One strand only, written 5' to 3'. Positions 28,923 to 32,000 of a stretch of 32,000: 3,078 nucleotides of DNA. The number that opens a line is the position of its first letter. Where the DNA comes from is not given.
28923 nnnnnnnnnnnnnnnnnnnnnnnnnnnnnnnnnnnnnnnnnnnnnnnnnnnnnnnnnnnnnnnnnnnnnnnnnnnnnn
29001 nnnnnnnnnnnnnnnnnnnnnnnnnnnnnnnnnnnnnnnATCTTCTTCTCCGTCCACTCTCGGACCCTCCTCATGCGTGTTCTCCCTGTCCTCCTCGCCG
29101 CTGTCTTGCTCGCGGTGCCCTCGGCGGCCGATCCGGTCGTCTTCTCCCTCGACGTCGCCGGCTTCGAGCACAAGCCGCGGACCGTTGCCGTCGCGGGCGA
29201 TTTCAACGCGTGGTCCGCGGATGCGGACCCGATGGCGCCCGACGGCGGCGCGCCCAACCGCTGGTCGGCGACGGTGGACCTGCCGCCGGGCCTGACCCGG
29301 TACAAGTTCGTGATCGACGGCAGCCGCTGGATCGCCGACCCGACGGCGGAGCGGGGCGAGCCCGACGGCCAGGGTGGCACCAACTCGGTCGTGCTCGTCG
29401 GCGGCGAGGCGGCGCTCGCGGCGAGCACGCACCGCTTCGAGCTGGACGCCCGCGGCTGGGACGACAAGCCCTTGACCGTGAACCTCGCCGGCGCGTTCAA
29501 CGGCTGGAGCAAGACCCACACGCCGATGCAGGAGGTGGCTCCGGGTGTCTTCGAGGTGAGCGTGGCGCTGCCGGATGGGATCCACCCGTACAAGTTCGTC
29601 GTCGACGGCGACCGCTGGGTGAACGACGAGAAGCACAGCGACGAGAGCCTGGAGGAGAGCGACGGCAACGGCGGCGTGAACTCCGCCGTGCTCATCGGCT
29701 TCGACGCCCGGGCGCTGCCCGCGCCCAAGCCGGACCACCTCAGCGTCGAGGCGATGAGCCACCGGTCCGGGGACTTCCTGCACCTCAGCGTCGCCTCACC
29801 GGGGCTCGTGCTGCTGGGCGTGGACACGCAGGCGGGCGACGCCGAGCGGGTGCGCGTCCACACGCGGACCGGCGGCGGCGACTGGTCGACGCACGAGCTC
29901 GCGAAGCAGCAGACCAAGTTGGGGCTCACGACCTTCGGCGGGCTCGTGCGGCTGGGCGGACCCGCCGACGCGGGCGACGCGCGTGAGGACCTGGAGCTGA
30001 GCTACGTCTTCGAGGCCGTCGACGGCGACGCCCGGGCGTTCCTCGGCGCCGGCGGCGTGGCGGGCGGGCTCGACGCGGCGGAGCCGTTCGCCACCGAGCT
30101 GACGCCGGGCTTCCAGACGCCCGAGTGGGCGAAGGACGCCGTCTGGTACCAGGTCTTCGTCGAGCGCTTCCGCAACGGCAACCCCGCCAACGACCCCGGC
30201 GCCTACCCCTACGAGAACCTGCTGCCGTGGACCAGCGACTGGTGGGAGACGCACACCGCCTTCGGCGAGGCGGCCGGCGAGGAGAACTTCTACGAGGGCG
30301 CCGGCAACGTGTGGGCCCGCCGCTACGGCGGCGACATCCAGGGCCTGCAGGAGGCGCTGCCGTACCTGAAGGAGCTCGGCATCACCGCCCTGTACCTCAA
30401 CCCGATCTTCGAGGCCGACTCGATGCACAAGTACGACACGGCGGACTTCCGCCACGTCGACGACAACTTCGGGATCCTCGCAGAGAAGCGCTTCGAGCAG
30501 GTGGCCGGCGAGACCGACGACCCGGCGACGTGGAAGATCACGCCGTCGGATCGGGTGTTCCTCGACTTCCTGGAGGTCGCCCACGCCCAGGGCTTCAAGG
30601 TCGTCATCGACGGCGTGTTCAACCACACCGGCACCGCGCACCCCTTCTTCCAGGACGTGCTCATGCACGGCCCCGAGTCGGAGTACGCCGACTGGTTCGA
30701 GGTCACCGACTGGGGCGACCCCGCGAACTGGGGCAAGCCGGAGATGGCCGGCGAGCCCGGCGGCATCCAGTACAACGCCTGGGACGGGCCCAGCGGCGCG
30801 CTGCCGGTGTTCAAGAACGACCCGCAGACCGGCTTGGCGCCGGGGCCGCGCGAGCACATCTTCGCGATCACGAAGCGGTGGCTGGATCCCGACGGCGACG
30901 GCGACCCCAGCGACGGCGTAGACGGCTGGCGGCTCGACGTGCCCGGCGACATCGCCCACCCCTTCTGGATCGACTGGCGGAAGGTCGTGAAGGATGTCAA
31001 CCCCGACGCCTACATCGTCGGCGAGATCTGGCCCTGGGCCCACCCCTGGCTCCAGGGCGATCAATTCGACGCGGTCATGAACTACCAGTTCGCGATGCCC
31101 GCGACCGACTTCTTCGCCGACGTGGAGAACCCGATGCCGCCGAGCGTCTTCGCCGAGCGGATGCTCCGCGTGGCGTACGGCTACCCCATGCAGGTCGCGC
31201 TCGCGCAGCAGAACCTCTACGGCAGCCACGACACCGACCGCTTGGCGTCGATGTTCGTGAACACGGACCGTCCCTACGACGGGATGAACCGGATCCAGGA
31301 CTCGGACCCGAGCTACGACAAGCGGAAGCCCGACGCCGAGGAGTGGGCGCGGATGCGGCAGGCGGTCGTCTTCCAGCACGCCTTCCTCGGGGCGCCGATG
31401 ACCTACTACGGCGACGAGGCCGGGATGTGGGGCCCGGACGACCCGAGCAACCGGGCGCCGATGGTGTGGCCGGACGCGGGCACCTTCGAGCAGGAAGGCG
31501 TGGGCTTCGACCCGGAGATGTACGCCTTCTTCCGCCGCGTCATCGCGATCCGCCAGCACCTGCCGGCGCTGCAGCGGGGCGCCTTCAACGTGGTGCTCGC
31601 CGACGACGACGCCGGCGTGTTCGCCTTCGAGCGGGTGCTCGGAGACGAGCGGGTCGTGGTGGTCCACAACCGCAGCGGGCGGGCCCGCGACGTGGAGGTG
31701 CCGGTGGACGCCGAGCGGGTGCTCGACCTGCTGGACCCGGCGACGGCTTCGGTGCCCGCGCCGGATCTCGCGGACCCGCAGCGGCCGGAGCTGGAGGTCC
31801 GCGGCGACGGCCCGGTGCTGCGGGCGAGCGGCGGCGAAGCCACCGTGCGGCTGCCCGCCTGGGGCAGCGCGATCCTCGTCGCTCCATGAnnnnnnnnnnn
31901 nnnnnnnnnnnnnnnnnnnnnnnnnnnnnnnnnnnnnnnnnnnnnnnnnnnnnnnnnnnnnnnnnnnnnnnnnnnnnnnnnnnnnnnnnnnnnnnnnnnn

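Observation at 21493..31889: LacI-centred alpha-glucan locus coupling a pseudopilin-like protein and PEP-CTERM surface proteins to GH13 enzymes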

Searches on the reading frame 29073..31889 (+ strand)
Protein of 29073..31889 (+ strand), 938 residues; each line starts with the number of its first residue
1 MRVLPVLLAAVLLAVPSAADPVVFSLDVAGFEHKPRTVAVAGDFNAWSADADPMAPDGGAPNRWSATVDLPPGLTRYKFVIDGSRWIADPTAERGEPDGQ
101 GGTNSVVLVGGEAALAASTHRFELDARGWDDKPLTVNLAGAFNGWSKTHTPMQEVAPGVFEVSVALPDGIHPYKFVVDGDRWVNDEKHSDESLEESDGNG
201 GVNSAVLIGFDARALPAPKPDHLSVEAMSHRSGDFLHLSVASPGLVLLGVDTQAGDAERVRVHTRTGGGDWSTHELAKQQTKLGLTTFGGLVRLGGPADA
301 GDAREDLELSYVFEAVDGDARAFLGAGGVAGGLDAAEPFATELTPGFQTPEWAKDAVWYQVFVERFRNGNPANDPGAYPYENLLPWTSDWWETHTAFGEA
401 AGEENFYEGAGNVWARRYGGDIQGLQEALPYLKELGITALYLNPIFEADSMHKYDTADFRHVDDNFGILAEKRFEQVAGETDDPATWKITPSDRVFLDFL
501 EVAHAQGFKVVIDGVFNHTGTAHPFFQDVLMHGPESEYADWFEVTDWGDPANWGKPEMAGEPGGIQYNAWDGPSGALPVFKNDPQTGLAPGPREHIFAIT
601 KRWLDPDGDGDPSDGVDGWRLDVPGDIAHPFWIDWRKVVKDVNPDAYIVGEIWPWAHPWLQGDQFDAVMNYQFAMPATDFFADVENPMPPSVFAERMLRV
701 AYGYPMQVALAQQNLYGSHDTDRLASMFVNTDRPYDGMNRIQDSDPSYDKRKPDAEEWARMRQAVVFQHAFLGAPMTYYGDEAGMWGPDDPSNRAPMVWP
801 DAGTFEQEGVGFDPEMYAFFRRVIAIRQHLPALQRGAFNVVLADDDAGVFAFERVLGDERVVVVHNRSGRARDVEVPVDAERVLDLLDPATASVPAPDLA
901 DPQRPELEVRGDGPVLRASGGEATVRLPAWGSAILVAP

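Call 6: search_protein_families(library=pfam, proteins=[window:29073-31889:+], max_evalue=0.01)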
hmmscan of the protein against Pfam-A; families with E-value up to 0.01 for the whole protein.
window:29073-31889:+ (938 aa): 7 families
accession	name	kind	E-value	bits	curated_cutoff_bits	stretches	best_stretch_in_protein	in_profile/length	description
PF00128.31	Alpha-amylase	-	1.6e-46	160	22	2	499-799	72-390/446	Alpha amylase, catalytic domain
PF16561.11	AMPK1_CBM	-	2.4e-21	76.1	26.8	2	129-188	7-64/85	Glycogen recognition site of AMP-activated protein kinase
PF02922.24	CBM_48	-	7.2e-11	42.7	22.4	2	36-90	23-81/83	Carbohydrate-binding module 48 (Isoamylase N-terminal domain)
PF16657.11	Malt_amylase_C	-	6.8e-06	26.5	27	1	836-887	1-52/75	Maltogenic Amylase, C-terminal domain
PF23915.1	SusG_C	-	0.00018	22.2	27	1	849-879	1-31/62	Alpha-amylase SusG C-terminal domain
PF11941.14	DUF3459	-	0.00046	21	22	1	820-892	2-75/90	Domain of unknown function (DUF3459)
PF22058.2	X25_BaPul_like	-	0.0024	18.4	27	0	147-190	22-64/87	Pullulanase X25 domain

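Call 7: search_protein_families(library=ncbifam, proteins=[window:29073-31889:+], max_evalue=0.01)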
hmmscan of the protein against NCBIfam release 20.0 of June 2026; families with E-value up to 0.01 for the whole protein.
window:29073-31889:+ (938 aa): 32 families (the best 25 are shown)
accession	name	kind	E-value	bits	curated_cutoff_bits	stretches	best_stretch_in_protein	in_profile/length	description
NF008051.0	PRK10785.1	equivalog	3.2e-78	263.4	568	3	310-476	77-230/607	maltodextrin glucosidase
NF041090.1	Cyc-maltodext_AglB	equivalog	2.7e-68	230.9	540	3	494-731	112-305/470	cyclomaltodextrinase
NF011083.0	PRK14510.1-2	equivalog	2.3e-60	204.2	1322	1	311-872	115-623/1186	bifunctional glycogen debranching protein GlgX/4-alpha-glucanotransferase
TIGR02456.1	treS_nterm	equivalog_domain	3.2e-24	85.3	678.35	3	420-471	25-77/539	maltose alpha-D-glucosyltransferase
TIGR02403.1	trehalose_treC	equivalog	9.2e-24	84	799.05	3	419-471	23-76/544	alpha,alpha-phosphotrehalase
NF041321.1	Alpha-amyl_MalA_Halo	equivalog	5.6e-23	81.2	875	3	497-552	333-387/666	alpha-amylase MalA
NF051899.1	BetGalacBglAAgro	equivalog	6.4e-19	67.7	900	2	420-553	25-131/537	beta-galactosidase BglA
TIGR02401.1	trehalose_TreY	equivalog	2.7e-16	59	498.65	2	426-471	19-66/838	malto-oligosyltrehalose synthase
NF008183.0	PRK10933.1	subfamily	1.4e-15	57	535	1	420-554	30-142/551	alpha,alpha-phosphotrehalase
NF007059.0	PRK09505.2-4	equivalog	6.5e-11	41.2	865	1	418-522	224-319/683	alpha-amylase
NF007060.0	PRK09505.2-5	equivalog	1.2e-09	36.8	790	1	418-523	230-326/690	alpha-amylase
NF011077.0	PRK14507.1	equivalog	7.9e-09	33.4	2148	2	425-476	760-811/1693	malto-oligosyltrehalose synthase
TIGR02402.1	trehalose_TreZ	equivalog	8.7e-09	34.2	538.8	0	497-554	164-215/545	malto-oligosyltrehalose trehalohydrolase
NF011085.0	PRK14511.1-2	equivalog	5.3e-08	31.4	1312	2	427-470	23-68/873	malto-oligosyltrehalose synthase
NF007053.0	PRK09505.1-3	equivalog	8.4e-08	30.8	1269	0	418-522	226-321/687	alpha-amylase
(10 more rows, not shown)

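Call 84: search_solved_structures(query=window:29073-31889:+, max_evalue=1e-20)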
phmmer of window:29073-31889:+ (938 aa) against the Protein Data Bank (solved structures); distinct sequences matched with E-value up to 1e-20: 46.
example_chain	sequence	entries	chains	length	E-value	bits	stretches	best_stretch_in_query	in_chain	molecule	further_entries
1sma_A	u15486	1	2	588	3.2e-81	276.9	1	615-727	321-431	MALTOGENIC AMYLASE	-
1gvi_A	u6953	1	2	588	3.9e-80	273.3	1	615-727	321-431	MALTOGENIC AMYLASE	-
1jf6_A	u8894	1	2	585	6.5e-80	272.6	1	497-725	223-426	ALPHA AMYLASE II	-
1jf5_A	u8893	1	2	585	8.8e-80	272.1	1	497-725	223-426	ALPHA AMYLASE II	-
1bvz_A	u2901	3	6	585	9.8e-80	272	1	497-725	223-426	PROTEIN (ALPHA-AMYLASE II) | ALPHA-AMYLASE II | Neopullulanase 2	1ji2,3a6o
1wzm_A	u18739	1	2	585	1.9e-79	271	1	497-725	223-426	Alpha-amylase II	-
1jib_A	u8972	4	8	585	3.7e-79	270.1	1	497-725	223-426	NEOPULLULANASE | ALPHA-AMYLASE II | Neopullulanase 2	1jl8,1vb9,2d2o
1wzk_A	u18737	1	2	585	3.7e-79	270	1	497-725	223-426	Alpha-amylase II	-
1g1y_A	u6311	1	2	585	6.8e-79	269.2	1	497-725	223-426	ALPHA-AMYLASE II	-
1wzl_A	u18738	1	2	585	7.3e-79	269.1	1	497-725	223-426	Alpha-amylase II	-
1vfm_A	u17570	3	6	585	1.4e-78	268.2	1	497-725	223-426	Neopullulanase 2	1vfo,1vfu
1j0h_A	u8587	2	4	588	1.3e-76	261.7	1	615-726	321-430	neopullulanase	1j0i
1j0j_A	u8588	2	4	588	3.5e-76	260.2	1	615-726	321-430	neopullulanase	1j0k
1ea9_C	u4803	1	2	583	4.3e-71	243.4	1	418-878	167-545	CYCLOMALTODEXTRINASE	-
2wc7_A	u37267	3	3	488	1.4e-58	202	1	493-726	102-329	ALPHA AMYLASE, CATALYTIC REGION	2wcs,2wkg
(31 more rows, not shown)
